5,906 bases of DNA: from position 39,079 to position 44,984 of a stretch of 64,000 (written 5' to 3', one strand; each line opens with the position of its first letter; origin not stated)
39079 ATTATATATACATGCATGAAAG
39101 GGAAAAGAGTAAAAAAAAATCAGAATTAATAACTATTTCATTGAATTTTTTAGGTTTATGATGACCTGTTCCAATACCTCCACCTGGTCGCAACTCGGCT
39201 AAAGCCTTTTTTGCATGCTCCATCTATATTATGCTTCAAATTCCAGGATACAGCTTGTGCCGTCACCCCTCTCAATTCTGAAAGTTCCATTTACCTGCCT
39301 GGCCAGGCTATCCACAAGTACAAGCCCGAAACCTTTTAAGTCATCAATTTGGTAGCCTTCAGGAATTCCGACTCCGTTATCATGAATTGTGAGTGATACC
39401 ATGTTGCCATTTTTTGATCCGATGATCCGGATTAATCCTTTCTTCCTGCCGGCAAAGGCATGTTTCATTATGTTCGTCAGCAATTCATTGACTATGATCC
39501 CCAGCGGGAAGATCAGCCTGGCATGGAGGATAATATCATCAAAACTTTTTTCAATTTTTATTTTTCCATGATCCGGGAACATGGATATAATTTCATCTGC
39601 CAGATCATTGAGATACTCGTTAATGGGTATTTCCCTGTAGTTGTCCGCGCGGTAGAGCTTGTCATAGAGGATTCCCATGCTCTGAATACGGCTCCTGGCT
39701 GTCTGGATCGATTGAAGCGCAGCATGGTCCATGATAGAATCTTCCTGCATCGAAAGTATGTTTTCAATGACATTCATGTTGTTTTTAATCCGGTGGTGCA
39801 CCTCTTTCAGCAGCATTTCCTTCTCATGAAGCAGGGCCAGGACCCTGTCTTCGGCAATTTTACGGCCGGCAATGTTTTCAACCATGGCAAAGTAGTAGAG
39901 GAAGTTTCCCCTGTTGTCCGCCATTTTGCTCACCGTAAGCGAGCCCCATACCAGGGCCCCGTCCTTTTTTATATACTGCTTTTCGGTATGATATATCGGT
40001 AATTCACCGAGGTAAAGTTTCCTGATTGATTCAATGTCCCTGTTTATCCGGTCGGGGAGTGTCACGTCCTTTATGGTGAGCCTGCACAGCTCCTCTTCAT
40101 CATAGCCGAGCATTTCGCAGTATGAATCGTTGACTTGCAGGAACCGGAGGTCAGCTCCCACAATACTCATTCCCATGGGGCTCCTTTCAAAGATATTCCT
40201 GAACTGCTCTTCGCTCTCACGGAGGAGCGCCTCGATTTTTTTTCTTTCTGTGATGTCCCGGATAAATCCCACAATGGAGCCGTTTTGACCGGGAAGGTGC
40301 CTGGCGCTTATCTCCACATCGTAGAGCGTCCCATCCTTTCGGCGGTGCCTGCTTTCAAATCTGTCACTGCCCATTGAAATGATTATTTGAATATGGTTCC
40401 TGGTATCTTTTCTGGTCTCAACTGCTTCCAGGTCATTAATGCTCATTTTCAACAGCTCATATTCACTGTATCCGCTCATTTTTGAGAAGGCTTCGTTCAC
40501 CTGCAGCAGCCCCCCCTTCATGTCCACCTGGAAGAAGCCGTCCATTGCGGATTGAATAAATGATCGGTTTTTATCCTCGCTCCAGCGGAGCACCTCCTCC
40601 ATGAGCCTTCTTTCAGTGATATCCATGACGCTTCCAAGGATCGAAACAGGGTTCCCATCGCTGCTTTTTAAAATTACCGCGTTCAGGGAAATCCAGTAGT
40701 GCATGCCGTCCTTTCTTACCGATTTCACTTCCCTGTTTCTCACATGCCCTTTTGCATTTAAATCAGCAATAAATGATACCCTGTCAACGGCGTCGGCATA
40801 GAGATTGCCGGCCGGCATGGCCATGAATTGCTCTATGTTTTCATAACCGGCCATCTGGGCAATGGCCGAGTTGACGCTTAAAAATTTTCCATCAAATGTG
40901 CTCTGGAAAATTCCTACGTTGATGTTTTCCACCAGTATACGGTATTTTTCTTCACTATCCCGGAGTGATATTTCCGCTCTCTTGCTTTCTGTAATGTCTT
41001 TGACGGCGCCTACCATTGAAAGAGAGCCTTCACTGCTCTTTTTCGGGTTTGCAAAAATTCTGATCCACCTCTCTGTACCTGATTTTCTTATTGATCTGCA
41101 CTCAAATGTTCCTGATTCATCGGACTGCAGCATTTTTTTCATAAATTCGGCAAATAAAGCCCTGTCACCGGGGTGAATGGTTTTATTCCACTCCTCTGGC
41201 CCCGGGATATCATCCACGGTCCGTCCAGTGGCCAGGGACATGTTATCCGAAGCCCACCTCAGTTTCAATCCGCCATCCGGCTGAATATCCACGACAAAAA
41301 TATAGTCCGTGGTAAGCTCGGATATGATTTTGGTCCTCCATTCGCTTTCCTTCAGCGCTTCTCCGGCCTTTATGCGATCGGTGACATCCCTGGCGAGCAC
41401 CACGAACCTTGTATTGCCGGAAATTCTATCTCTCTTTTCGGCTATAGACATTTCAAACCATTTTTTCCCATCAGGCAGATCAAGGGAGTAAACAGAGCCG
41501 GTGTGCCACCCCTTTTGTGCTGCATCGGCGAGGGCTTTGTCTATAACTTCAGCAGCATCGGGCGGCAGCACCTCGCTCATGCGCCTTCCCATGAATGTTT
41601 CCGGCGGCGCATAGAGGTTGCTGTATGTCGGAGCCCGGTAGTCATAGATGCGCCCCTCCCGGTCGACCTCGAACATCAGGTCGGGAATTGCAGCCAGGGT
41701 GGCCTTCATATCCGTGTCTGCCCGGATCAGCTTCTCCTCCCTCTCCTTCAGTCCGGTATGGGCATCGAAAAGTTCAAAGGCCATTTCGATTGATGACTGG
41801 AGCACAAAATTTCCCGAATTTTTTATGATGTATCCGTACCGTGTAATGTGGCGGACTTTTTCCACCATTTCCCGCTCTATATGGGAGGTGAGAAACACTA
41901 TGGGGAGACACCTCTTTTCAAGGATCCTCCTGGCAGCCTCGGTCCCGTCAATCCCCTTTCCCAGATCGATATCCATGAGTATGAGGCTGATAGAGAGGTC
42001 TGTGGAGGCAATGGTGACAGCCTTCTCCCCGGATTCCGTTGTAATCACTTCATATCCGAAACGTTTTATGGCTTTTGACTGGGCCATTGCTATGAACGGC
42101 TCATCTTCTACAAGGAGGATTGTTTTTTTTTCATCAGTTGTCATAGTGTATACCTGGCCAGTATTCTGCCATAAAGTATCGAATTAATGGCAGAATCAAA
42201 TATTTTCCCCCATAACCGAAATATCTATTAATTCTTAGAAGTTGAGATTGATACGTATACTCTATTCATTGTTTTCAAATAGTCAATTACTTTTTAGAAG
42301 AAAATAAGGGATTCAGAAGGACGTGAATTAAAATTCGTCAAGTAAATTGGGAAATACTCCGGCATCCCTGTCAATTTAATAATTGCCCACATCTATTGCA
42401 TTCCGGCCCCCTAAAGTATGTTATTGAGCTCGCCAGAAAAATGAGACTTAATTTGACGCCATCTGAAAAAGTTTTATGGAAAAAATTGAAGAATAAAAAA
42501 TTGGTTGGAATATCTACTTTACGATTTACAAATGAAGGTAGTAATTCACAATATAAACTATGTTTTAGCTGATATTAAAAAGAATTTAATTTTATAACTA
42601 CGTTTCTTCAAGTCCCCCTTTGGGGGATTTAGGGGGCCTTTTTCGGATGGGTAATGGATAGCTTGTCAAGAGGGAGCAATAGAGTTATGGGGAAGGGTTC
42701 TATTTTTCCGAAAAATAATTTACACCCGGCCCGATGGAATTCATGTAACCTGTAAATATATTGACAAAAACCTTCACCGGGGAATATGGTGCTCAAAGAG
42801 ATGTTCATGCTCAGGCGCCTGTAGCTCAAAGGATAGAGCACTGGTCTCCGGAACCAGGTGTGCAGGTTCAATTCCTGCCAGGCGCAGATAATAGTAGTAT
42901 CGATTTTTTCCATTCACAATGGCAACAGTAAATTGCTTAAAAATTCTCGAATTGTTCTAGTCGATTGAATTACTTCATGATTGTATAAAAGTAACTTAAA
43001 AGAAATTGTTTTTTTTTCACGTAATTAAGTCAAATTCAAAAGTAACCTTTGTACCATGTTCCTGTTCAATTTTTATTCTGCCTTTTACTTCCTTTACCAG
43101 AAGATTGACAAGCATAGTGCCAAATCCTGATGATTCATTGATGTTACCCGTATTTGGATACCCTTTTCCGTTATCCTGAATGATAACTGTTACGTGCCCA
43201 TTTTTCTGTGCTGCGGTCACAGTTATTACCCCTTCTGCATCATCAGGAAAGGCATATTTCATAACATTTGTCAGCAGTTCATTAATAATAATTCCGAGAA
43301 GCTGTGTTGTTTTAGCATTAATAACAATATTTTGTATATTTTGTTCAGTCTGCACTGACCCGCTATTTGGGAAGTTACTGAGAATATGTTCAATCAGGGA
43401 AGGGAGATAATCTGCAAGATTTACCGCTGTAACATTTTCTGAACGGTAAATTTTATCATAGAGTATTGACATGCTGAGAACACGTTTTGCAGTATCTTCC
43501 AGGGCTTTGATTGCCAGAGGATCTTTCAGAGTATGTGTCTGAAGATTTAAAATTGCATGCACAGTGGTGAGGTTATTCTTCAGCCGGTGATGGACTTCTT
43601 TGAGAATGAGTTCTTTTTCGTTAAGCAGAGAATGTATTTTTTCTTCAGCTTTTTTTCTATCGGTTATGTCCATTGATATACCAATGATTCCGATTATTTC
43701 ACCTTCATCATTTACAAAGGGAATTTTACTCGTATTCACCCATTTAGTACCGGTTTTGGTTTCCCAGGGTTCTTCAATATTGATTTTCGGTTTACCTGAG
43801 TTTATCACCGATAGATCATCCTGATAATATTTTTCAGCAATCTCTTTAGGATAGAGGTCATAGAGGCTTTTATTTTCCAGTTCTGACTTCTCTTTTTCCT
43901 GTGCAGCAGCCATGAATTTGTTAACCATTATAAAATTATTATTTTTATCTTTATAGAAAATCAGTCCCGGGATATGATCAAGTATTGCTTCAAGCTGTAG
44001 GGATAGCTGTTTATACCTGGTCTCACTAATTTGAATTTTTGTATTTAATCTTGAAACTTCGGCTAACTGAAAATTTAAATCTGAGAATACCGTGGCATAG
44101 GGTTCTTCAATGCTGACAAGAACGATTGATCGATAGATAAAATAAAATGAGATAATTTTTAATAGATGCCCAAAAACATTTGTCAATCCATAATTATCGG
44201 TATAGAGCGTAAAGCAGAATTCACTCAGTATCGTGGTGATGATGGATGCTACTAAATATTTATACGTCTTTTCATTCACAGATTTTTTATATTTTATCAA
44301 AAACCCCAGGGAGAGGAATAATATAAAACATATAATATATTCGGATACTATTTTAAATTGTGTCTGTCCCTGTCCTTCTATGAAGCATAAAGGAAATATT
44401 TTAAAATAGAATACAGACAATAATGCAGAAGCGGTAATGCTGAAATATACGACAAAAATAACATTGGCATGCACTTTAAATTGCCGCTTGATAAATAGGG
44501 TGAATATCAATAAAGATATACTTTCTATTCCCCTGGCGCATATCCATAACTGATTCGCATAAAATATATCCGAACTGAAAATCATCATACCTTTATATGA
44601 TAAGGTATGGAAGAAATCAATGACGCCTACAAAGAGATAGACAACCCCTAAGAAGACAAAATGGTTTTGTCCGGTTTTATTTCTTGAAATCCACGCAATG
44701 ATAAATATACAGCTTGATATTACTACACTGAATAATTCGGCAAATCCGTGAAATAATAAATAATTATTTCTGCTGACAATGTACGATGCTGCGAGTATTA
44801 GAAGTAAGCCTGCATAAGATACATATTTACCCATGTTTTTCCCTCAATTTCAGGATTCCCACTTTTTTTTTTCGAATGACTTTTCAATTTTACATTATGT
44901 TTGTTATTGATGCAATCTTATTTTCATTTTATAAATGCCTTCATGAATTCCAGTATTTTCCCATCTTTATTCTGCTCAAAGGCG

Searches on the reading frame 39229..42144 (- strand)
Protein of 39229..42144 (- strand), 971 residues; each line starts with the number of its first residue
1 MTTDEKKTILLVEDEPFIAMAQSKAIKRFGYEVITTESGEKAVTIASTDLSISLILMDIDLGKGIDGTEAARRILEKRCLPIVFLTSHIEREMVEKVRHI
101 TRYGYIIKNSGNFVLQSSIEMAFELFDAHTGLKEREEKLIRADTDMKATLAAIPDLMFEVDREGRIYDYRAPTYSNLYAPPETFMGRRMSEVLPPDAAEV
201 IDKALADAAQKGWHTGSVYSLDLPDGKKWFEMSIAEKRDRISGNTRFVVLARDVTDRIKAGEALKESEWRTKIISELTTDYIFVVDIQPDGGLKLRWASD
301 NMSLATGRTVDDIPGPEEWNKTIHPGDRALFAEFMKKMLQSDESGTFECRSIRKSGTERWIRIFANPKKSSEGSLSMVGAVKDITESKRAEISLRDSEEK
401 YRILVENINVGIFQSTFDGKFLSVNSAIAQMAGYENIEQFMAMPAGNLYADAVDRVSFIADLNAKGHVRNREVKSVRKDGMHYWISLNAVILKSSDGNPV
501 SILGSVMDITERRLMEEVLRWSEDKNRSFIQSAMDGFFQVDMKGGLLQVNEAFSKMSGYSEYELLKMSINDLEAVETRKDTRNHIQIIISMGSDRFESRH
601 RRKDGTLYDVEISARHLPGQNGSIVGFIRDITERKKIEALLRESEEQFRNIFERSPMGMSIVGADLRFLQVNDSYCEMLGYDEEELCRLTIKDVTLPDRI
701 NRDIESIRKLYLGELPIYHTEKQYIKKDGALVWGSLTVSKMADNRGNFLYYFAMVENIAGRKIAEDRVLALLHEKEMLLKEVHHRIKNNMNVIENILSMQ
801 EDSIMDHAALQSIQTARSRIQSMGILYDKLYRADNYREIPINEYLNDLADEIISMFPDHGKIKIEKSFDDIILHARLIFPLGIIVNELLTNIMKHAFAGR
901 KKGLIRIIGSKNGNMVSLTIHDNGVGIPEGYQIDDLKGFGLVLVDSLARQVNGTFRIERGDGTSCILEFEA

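Call 10: search_protein_families(library=pfam, proteins=[window:39229-42144:-], max_evalue=0.001)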
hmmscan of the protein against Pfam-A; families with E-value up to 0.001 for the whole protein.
window:39229-42144:- (971 aa): 10 families
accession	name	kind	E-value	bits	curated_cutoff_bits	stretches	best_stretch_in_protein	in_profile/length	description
PF13426.13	PAS_9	-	4.2e-48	162.3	27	4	535-633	2-103/103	PAS domain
PF00989.32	PAS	-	7.4e-43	145.6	22.6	4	527-631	4-113/113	PAS fold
PF08447.18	PAS_3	-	6.9e-37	126.1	25.6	3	298-379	4-87/89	PAS fold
PF08448.16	PAS_4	-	6.2e-33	113.8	23.1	2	151-257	2-108/110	PAS fold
PF13188.13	PAS_8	-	8.5e-23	79.9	21.8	3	646-697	1-53/65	PAS domain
PF07568.18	HisKA_2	-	6e-20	71.6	22.3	1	781-855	1-75/76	Histidine kinase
PF00072.30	Response_reg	-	4.8e-15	56.1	30.2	1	9-115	1-106/111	Response regulator receiver domain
PF02518.31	HATPase_c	-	1.8e-10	41.7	26.4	1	881-969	6-107/111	Histidine kinase-, DNA gyrase B-, and HSP90-like ATPase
PF12860.13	PAS_7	-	3.4e-07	30.9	27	0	535-638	6-114/115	PAS fold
PF13581.12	HATPase_c_2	-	8.2e-07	29.5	27.4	1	876-954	27-113/127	Histidine kinase-like ATPase domain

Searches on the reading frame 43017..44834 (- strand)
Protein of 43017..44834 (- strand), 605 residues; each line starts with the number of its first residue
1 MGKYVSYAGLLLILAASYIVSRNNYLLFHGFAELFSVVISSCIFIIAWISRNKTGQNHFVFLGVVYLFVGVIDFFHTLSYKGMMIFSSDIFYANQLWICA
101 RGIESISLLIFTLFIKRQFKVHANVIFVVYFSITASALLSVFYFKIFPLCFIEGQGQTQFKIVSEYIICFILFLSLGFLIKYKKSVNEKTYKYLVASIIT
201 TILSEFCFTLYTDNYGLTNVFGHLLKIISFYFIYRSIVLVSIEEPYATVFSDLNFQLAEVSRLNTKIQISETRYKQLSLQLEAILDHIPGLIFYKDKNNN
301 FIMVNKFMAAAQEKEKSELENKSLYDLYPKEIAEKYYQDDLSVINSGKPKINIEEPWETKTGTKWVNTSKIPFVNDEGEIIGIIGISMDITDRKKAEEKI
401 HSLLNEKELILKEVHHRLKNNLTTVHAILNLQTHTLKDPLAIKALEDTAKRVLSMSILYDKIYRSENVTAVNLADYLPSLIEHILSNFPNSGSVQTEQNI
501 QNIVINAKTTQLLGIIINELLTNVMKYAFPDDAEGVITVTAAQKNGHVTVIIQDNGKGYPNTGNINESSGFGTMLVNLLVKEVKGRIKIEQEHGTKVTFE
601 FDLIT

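Call 10: search_protein_families(library=pfam, proteins=[window:43017-44834:-], max_evalue=0.001)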
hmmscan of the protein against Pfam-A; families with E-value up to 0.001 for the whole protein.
window:43017-44834:- (605 aa): 8 families
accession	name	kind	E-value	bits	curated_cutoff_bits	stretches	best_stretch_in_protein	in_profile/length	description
PF17159.10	MASE3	-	8.3e-82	274.6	31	1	20-245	1-226/226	Membrane-associated sensor domain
PF07568.18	HisKA_2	-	1.2e-21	77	22.3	1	413-486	1-74/76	Histidine kinase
PF08448.16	PAS_4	-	1.1e-13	51.8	23.1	1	285-394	1-109/110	PAS fold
PF02518.31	HATPase_c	-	6.2e-12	46.4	26.4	1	513-603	6-109/111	Histidine kinase-, DNA gyrase B-, and HSP90-like ATPase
PF13581.12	HATPase_c_2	-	6.5e-11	42.8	27.4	1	500-599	19-125/127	Histidine kinase-like ATPase domain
PF00989.32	PAS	-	1.9e-09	37.9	22.6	1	280-390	2-113/113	PAS fold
PF13426.13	PAS_9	-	4.4e-06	27.3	27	1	293-392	5-103/103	PAS domain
PF07536.20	HWE_HK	-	0.00013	23.1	22.8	1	413-474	1-59/83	HWE histidine kinase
